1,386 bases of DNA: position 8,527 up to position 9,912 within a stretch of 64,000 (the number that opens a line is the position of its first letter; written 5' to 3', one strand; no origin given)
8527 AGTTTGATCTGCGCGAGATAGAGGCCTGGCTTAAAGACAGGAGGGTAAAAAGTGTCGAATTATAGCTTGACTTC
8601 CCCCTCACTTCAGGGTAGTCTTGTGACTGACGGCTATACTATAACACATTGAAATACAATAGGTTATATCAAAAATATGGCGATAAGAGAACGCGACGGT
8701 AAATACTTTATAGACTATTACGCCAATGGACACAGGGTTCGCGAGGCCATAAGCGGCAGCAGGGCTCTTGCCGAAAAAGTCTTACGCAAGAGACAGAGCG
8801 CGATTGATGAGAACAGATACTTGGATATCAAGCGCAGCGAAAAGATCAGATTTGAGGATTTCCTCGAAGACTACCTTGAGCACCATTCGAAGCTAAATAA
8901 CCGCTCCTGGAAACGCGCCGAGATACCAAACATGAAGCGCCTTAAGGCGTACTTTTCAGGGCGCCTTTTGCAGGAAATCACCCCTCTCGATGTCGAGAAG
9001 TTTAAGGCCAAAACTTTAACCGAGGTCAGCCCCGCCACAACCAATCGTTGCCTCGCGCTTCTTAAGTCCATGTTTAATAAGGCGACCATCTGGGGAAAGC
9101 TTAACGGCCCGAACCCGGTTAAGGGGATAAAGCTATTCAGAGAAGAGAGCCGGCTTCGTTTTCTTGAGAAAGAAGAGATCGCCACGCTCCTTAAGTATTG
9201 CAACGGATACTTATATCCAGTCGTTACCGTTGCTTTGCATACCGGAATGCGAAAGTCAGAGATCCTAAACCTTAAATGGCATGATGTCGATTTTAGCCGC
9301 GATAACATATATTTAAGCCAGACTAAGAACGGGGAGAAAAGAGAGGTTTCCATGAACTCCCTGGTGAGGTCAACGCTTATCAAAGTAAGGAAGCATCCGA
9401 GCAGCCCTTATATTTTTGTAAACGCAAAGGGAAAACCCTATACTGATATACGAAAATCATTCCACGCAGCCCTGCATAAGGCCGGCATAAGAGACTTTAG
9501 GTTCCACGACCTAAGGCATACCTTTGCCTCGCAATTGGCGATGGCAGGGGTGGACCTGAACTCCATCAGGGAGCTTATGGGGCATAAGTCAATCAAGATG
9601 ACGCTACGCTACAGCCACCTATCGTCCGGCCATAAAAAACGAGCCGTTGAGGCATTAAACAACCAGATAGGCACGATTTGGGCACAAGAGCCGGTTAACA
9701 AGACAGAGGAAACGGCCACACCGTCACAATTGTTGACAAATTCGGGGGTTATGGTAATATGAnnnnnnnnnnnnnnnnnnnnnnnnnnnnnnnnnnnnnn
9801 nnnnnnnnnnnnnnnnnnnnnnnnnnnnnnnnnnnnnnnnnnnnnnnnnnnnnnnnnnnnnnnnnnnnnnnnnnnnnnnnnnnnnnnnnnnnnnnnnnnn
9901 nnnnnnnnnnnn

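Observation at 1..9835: Integrase-bounded low-GC island ending in a 3' half of tRNA-Asp with the native terminator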

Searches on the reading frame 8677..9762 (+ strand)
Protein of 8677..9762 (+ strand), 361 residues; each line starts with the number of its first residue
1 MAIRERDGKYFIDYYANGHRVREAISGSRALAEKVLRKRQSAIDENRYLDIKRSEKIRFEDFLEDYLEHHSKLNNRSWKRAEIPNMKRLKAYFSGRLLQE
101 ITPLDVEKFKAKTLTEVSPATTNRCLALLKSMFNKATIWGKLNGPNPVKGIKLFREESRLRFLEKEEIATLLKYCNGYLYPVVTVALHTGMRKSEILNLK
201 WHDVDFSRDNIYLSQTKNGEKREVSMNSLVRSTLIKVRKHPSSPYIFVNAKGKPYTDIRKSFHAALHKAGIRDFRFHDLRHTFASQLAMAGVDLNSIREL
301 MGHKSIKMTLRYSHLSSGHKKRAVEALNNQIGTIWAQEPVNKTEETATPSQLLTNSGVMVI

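Call 26: search_protein_families(library=pfam, proteins=[window:8677-9762:+], max_evalue=0.01)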
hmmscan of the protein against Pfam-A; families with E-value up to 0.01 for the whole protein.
window:8677-9762:+ (361 aa): 3 families
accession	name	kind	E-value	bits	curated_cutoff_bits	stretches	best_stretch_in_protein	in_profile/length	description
PF00589.27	Phage_integrase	-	4.9e-37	127.8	27.1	1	162-316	2-169/172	Phage integrase family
PF24624.1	Int_N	-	4.3e-08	34.2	27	1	58-155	4-100/100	Phage integrase, N-terminal domain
PF14659.12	Phage_int_SAM_3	-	0.0026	18.4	22.6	1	59-109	2-53/58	Phage integrase, N-terminal SAM-like domain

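Call 41: find_related_loci(query=window:8677-9762:+, collection=viral_contigs, flank=3000)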
Query window:8677-9762:+ (361 aa) in viral_contigs; peptide patterns used: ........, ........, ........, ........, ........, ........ (x = any residue, [..] = any of these).
4 stretches matched a pattern; 1 encode a relative of the query (tblastn E <= 1e-3); 1 distinct loci.
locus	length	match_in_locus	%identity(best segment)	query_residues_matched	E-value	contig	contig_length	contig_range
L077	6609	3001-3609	29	154-335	1e-14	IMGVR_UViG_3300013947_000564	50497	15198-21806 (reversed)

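Call 42: find_homologous_proteins(query=window:8677-9762:+, max_evalue=1e-40)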
Query window:8677-9762:+ (361 aa): 4741 proteins with E <= 1e-40 among 8000 candidates; the best 120 are listed.
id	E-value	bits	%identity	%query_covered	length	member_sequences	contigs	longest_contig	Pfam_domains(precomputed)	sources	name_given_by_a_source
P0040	2.1e-238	808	100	100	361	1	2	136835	PF00589.28,PF24624.2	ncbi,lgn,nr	ncbi:MAG: site-specific integrase [Candidatus Omnitrophica bacterium]|nr:site-specific integrase [Ca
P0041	3.3e-211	718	90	100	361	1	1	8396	PF00589.28,PF24624.2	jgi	-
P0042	1.8e-166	571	71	100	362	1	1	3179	PF00589.28,PF24624.2,PF22823.3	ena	-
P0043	8.7e-151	520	66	100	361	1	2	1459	PF00589.28,PF24624.2,PF22823.3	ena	-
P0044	8.7e-150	517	66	99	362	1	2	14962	PF00589.28,PF24624.2,PF22823.3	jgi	jgi:integrase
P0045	2.0e-140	486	62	97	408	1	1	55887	PF00589.28,PF24624.2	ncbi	-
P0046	5.9e-139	481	62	94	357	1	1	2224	PF00589.28,PF24624.2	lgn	-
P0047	9.9e-139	480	62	95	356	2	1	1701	PF00589.28,PF24624.2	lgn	-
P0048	2.4e-138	479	60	99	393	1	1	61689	PF00589.28,PF24624.2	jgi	-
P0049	6.5e-138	478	63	94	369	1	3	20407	PF00589.28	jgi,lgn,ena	-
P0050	1.1e-137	477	61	93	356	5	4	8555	PF00589.28,PF24624.2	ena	-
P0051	7.9e-137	474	62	93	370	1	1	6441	PF00589.28,PF24624.2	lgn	-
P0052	6.0e-136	471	62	95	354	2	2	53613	PF00589.28,PF24624.2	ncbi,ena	-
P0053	5.2e-135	468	58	99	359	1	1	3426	PF00589.28,PF24624.2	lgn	-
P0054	7.0e-135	468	60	96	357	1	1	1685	PF00589.28,PF24624.2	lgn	-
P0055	2.8e-132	459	62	92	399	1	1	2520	PF00589.28,PF24624.2,PF22823.3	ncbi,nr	ncbi:MAG: tyrosine-type recombinase/integrase [Candidatus Omnitrophica bacterium]|nr:tyrosine-type r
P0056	6.4e-132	458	59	97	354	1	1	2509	PF00589.28,PF24624.2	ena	-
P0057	1.8e-131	456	61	93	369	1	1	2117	PF00589.28,PF24624.2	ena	-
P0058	8.5e-131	454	59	96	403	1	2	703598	PF00589.28,PF24624.2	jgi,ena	-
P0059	2.3e-130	453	58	99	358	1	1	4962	PF13495.13,PF00589.28,PF24624.2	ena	-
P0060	2.5e-130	453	57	100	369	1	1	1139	PF00589.28,PF24624.2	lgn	-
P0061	2.8e-130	452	59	94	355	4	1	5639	PF00589.28,PF24624.2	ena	-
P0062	3.9e-130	452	59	98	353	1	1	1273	PF13102.13,PF00589.28,PF24624.2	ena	-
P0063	6.3e-130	451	60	94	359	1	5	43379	PF00589.28,PF24624.2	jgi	-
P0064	7.0e-130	451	60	94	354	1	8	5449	PF00589.28,PF24624.2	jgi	jgi:integrase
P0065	1.4e-129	450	60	94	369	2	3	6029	PF00589.28,PF24624.2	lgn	-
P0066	1.7e-129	450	60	94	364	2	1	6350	PF13102.13,PF00589.28,PF24624.2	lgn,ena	-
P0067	2.0e-129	450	61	96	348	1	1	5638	PF13102.13,PF00589.28,PF24624.2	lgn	-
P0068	4.7e-129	448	57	98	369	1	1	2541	PF00589.28,PF24624.2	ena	-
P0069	5.0e-129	448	60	96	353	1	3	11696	PF13102.13,PF00589.28,PF24624.2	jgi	-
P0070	8.9e-129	448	58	96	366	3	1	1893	PF00589.28,PF24624.2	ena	-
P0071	1.1e-128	447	60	94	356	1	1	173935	PF00589.28,PF24624.2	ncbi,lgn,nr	ncbi:MAG: site-specific integrase [Candidatus Omnitrophica bacterium]|nr:site-specific integrase [Ca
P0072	2.2e-128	446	59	96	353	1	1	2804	PF13102.13,PF00589.28,PF24624.2,PF22823.3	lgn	-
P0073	3.3e-128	446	61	93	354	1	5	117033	PF00589.28,PF24624.2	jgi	-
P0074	3.2e-127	442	60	96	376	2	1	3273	PF00589.28,PF24624.2,PF22823.3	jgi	-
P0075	7.1e-127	441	58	92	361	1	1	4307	PF00589.28,PF24624.2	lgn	-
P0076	9.9e-127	441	57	96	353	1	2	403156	PF00589.28,PF24624.2,PF22823.3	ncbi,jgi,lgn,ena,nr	ncbi:MAG: tyrosine-type recombinase/integrase [Candidatus Omnitrophica bacterium]|nr:tyrosine-type r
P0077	1.0e-126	441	58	98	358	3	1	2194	PF00589.28,PF24624.2,PF22823.3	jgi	-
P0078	1.5e-126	440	58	94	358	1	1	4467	PF13102.13,PF00589.28,PF24624.2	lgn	-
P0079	1.5e-126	440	58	93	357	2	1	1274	PF00589.28,PF24624.2,PF22823.3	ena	-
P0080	1.8e-126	440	57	94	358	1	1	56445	PF00589.28,PF24624.2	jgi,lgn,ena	-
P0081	1.9e-126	440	58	98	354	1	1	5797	PF13495.13,PF00589.28,PF24624.2,PF22823.3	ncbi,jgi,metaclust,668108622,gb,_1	metaclust:\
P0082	2.1e-126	440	57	99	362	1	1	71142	PF00589.28,PF24624.2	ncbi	ncbi:tyrosine-type recombinase/integrase [Candidatus Omnitrophota bacterium]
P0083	2.5e-126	439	59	99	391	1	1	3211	PF00589.28,PF24624.2,PF22823.3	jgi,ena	-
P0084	3.8e-126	439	59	98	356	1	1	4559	PF00589.28,PF24624.2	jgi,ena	-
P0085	4.7e-126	439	58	96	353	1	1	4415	PF13102.13,PF00589.28,PF24624.2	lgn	-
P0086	6.6e-126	438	58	96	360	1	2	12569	PF00589.28,PF24624.2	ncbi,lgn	-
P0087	1.1e-125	437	59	99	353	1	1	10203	PF13102.13,PF00589.28,PF24624.2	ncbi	ncbi:MAG: tyrosine-type recombinase/integrase [Nitrospirota bacterium]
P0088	1.5e-125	437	58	94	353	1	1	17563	PF00589.28,PF24624.2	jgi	-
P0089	1.6e-125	437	60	94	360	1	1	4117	PF13102.13,PF00589.28,PF24624.2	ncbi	-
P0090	3.1e-125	436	58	99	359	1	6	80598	PF00589.28,PF24624.2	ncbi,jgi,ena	-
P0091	3.7e-125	436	56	97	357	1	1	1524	PF00589.28,PF24624.2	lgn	-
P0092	4.4e-125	435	59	94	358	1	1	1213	PF13102.13,PF00589.28,PF24624.2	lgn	-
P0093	4.8e-125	435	58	96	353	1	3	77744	PF00589.28,PF24624.2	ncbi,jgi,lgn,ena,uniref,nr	ncbi:MAG: hypothetical protein COV72_06610 [Candidatus Omnitrophica bacterium CG11_big_fil_rev_8_21_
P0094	7.5e-125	435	57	94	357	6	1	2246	PF00589.28,PF24624.2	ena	-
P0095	7.5e-125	435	57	97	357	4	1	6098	PF00589.28,PF24624.2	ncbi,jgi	jgi:integrase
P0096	8.1e-125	434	57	95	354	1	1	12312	PF00589.28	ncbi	ncbi:tyrosine-type recombinase/integrase [Candidatus Omnitrophota bacterium]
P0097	1.2e-124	434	59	94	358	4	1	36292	PF00589.28,PF24624.2,PF22823.3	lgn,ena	-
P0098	2.4e-124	433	57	99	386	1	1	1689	PF00589.28,PF24624.2,PF22823.3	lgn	-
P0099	2.5e-124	433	57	94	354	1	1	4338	PF00589.28,PF24624.2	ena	-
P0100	2.9e-124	433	56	96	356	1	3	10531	PF00589.28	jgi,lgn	-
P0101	3.1e-124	433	58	96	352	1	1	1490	PF00589.28,PF24624.2,PF22823.3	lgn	-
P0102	3.9e-124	432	59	99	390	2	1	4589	PF13102.13,PF00589.28,PF24624.2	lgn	-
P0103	4.3e-124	432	58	98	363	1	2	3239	PF00589.28,PF24624.2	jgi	jgi:integrase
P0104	6.6e-124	432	59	94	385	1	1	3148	PF00589.28,PF24624.2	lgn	-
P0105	6.6e-124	432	55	99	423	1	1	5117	PF00589.28,PF24624.2,PF22823.3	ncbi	-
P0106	7.5e-124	431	58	99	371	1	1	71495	PF13495.13,PF00589.28,PF24624.2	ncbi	-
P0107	9.4e-124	431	57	100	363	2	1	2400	PF13102.13,PF00589.28,PF24624.2,PF22823.3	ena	-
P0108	2.1e-123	430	57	97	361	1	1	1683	PF13495.13,PF00589.28,PF24624.2,PF22823.3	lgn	-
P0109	2.2e-123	430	56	97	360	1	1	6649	PF00589.28,PF24624.2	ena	-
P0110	2.3e-123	430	60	92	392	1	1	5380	PF00589.28,PF24624.2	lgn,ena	-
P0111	2.5e-123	430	56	94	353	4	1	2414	PF13102.13,PF00589.28,PF24624.2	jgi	jgi:integrase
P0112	2.7e-123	430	57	99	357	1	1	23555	PF13495.13,PF00589.28,PF24624.2,PF22823.3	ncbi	ncbi:tyrosine-type recombinase/integrase [Candidatus Omnitrophota bacterium]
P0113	2.7e-123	429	56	97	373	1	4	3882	PF00589.28,PF24624.2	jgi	-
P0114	3.0e-123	429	60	93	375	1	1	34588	PF00589.28,PF24624.2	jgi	-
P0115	3.3e-123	429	56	98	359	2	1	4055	PF13495.13,PF00589.28,PF24624.2,PF22823.3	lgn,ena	-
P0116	4.8e-123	429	56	100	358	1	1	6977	PF13495.13,PF00589.28,PF24624.2,PF22823.3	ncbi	ncbi:MAG: site-specific integrase [Candidatus Omnitrophota bacterium]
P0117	4.9e-123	429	59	93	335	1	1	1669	PF00589.28,PF24624.2,PF22823.3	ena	-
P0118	5.2e-123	429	58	93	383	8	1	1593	PF00589.28,PF24624.2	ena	-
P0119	5.5e-123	428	58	95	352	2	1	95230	PF13102.13,PF00589.28,PF24624.2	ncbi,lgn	-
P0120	6.0e-123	428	58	96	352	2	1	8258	PF13102.13,PF00589.28,PF24624.2,PF22823.3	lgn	-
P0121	6.2e-123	428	57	98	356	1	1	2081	PF00589.28,PF24624.2,PF22823.3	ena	-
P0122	6.3e-123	428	58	96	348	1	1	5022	PF00589.28,PF24624.2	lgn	-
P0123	6.6e-123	428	61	92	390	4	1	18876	PF00589.28,PF24624.2,PF22823.3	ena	-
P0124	7.5e-123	428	55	97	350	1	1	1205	PF13495.13,PF14659.13,PF22022.3,PF00589.28,PF24624.2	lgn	-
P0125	8.1e-123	428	58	94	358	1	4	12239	PF00589.28,PF24624.2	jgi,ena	-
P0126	1.4e-122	427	56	96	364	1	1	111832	PF13495.13,PF00589.28,PF24624.2,PF22823.3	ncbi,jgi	jgi:integrase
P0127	1.8e-122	427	56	96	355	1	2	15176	PF00589.28,PF24624.2,PF22823.3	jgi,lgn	jgi:integrase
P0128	1.9e-122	427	56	98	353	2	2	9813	PF13102.13,PF00589.28,PF24624.2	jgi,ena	-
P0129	2.7e-122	426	57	95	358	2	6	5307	PF00589.28,PF24624.2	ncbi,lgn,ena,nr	ncbi:MAG: tyrosine-type recombinase/integrase [Candidatus Omnitrophica bacterium]|nr:tyrosine-type r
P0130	2.8e-122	426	58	96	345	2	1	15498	PF13495.13,PF00589.28,PF24624.2,PF22823.3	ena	-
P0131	3.8e-122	426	59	94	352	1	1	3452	PF13102.13,PF00589.28,PF24624.2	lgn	-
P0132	4.0e-122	426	57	98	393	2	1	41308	PF00589.28,PF24624.2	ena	-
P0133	4.2e-122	426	58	94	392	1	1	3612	PF00589.28,PF24624.2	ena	-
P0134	4.5e-122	425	57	94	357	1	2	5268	PF00589.28,PF24624.2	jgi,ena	-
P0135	4.6e-122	425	55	98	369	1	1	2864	PF00589.28,PF24624.2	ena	-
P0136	6.3e-122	425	59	94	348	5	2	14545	PF00589.28,PF24624.2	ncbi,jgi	jgi:integrase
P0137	6.4e-122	425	54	99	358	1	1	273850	PF00589.28,PF24624.2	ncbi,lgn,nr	ncbi:MAG: tyrosine-type recombinase/integrase [Candidatus Omnitrophica bacterium]|nr:tyrosine-type r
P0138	7.8e-122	425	58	99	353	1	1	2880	PF13102.13,PF00589.28,PF24624.2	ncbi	ncbi:MAG: tyrosine-type recombinase/integrase [Nitrospirota bacterium]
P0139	8.3e-122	425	58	94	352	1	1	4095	PF13102.13,PF00589.28,PF24624.2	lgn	-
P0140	8.9e-122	424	55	99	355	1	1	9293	PF13495.13,PF13102.13,PF00589.28,PF24624.2,PF22823.3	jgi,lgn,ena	-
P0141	1.5e-121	424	55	99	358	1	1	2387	PF00589.28,PF24624.2,PF22823.3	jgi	jgi:integrase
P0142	1.6e-121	424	58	93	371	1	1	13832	PF13102.13,PF00589.28,PF24624.2,PF22823.3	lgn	-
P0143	2.1e-121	423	57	91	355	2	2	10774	PF00589.28,PF24624.2,PF22823.3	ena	-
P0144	2.1e-121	423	58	97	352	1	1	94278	PF22022.3,PF13102.13,PF00589.28,PF24624.2,PF22823.3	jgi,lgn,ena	-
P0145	2.2e-121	423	55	96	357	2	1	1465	PF13102.13,PF00589.28,PF24624.2,PF22823.3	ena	-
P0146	3.4e-121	423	54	97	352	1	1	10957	PF00589.28,PF24624.2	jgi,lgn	jgi:integrase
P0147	3.5e-121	423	57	94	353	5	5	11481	PF13102.13,PF00589.28,PF24624.2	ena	-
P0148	3.7e-121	422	54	99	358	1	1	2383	PF00589.28,PF24624.2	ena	-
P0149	3.8e-121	422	56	96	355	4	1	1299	PF00589.28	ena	-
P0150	5.5e-121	422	58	99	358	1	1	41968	PF13102.13,PF00589.28,PF24624.2,PF22823.3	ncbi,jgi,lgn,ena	ncbi:MAG: tyrosine-type recombinase/integrase [Candidatus Omnitrophota bacterium]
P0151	6.8e-121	422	62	90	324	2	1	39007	PF13102.13,PF00589.28,PF24624.2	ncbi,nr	ncbi:MAG: tyrosine-type recombinase/integrase [Candidatus Omnitrophica bacterium]|nr:tyrosine-type r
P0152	7.0e-121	422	55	100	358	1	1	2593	PF13495.13,PF00589.28,PF24624.2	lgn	-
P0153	1.1e-120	421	56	99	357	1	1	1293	PF00589.28,PF24624.2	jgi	jgi:integrase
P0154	1.1e-120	421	55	99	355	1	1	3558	PF13495.13,PF00589.28,PF24624.2,PF22823.3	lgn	-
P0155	1.2e-120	421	57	93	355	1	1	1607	PF00589.28,PF24624.2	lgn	-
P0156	1.3e-120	421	57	94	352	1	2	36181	PF13102.13,PF00589.28,PF24624.2,PF22823.3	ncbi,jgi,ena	-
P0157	1.4e-120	421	56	98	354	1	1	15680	PF13495.13,PF00589.28,PF24624.2,PF22823.3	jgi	-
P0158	1.5e-120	420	55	97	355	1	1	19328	PF00589.28,PF24624.2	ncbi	-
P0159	2.7e-120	420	56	98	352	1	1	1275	PF13102.13,PF00589.28,PF24624.2,PF22823.3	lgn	-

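Call 44: find_encoding_contigs(protein=P0040, flank=10000, max_places=6)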
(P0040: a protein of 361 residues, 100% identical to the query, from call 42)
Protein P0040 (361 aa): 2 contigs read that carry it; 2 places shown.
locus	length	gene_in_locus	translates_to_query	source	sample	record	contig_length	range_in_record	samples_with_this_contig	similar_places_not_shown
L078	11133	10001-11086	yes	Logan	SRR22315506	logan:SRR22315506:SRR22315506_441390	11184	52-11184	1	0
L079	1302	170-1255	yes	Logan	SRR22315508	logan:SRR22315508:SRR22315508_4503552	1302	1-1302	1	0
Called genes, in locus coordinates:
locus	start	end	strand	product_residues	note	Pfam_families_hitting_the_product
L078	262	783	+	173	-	PF06785:UPF0242 (faint), PF13118:DUF3972 (weak)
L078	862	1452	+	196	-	-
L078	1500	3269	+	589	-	PF01555:N6_N4_Mtase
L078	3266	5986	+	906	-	PF04851:ResIII, PF00270:DEAD (faint)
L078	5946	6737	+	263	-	-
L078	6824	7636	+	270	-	-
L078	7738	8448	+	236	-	-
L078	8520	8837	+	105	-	PF04026:SpoVG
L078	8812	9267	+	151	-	-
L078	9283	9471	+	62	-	-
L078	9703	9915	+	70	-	PF12728:HTH_17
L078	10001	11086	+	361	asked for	PF24624:Int_N, PF00589:Phage_integrase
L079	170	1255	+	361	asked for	PF24624:Int_N, PF00589:Phage_integrase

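Call 45: find_encoding_contigs(protein=P0137, flank=10000, max_places=4)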
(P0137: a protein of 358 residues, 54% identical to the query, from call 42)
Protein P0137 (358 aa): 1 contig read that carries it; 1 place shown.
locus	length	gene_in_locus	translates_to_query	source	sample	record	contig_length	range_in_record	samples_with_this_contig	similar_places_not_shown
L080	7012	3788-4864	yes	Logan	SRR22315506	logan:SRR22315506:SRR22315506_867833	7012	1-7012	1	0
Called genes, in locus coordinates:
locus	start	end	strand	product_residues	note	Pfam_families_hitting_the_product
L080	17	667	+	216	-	PF13248:Zn_ribbon_3 (weak)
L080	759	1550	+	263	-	-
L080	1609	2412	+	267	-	-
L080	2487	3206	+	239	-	-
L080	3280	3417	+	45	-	-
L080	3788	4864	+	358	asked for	PF24624:Int_N, PF00589:Phage_integrase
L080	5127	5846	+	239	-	-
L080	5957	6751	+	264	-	-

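Call 46: find_encoding_contigs(protein=P0041, flank=10000, max_places=4)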
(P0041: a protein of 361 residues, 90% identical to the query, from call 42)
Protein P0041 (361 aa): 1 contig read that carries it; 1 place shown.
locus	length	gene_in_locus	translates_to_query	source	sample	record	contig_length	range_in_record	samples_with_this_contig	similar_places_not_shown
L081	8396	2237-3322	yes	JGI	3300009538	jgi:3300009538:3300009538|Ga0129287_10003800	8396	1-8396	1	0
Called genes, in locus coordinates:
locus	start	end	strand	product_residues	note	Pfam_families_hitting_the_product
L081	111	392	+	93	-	-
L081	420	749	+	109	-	-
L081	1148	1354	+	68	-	-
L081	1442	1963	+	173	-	-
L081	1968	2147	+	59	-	PF12728:HTH_17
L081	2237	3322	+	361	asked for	PF24624:Int_N, PF00589:Phage_integrase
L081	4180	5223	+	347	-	-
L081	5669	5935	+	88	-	PF03083:MtN3_slv, PF04193:PQ-loop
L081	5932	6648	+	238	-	-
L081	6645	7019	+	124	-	-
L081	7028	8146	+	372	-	PF00070:Pyr_redox (faint), PF01266:DAO, PF03486:HI0933_like (faint), PF13450:NAD_binding_8 (weak)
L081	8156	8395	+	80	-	?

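Call 57: search_protein_families(library=ncbifam, proteins=[window:8677-9762:+], max_evalue=0.001)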
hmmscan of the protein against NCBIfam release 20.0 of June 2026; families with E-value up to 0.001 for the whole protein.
window:8677-9762:+ (361 aa): 13 families
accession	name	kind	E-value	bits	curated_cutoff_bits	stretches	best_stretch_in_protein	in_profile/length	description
NF040815.2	recomb_XerA_Arch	equivalog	7.1e-33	114.3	220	1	90-322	28-261/263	site-specific tyrosine recombinase/integron integrase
TIGR02224.1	recomb_XerC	equivalog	2e-25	89.8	335.15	1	96-323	39-285/295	tyrosine recombinase XerC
TIGR02249.1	integrase_gron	subfamily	5.1e-21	75.3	265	2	96-236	36-175/315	integron integrase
TIGR02225.1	recomb_XerD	equivalog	2.5e-19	69.7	329.6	1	85-323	24-282/290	site-specific tyrosine recombinase XerD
NF001399.0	PRK00283.1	subfamily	4.2e-17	62.3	279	1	86-324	37-292/300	tyrosine recombinase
NF003462.0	PRK05084.1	equivalog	1.9e-13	49.9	267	1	182-329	200-358/360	tyrosine recombinase XerS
NF002331.0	PRK01287.1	subfamily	2.4e-13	49.8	371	1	146-322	123-319/365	site-specific tyrosine recombinase XerC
NF007370.0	PRK09870.1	subfamily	2.4e-11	43.6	221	1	159-318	9-182/200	tyrosine-type DNA invertase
NF011946.0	PRK15417.1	equivalog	2.9e-11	43.1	435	1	258-317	257-317/337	integron integrase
NF007371.0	PRK09871.1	subfamily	3.5e-10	39.7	222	1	161-314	5-173/198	tyrosine-type DNA invertase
NF040693.1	recomb_GmtY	equivalog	1.4e-08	34.4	340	1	238-316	344-433/441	gamma-mobile-trio recombinase GmtY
NF002685.0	PRK02436.1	equivalog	2.9e-05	24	178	1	185-310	120-240/245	site-specific tyrosine recombinase XerD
NF047926.1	integrase_GmtZ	equivalog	0.00042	18.4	600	1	272-333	426-488/784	gamma-mobile-trio integrase GmtZ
